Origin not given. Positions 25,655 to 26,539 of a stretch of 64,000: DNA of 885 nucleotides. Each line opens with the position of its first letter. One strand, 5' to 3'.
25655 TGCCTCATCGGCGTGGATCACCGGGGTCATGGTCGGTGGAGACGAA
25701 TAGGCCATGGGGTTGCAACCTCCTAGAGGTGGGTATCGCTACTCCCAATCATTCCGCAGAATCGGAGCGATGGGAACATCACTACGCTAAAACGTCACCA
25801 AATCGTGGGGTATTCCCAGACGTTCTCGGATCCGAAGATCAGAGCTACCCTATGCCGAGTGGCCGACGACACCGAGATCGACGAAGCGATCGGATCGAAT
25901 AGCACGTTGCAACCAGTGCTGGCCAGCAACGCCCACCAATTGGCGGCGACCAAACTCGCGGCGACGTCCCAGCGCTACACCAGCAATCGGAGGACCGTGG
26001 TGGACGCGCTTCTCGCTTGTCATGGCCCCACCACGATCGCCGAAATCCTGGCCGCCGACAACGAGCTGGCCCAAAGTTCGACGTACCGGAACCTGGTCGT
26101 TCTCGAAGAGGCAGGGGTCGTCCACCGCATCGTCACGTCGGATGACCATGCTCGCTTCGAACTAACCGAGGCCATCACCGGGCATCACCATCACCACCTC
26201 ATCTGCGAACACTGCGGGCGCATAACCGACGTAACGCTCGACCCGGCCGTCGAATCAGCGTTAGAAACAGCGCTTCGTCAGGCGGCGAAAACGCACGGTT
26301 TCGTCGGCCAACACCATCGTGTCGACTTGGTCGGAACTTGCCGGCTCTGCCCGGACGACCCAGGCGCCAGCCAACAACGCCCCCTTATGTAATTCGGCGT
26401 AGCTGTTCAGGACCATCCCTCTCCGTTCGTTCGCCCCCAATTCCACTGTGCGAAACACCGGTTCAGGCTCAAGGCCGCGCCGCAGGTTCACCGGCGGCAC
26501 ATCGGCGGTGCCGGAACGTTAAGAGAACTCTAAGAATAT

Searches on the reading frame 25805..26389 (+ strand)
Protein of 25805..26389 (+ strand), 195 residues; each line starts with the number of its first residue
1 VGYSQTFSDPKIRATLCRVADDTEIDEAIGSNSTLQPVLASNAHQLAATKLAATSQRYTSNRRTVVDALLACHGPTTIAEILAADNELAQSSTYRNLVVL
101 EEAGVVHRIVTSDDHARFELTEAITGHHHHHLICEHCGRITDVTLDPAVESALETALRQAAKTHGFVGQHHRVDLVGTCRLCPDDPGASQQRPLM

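Call 55: search_protein_families(library=pfam, proteins=[window:25805-26389:+], max_evalue=0.00001)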
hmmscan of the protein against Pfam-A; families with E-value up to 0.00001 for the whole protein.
window:25805-26389:+ (195 aa): 1 family
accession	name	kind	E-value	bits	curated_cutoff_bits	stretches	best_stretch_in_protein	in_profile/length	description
PF01475.25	FUR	-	1.4e-18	67.6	23.1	1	56-175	4-120/121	Ferric uptake regulator family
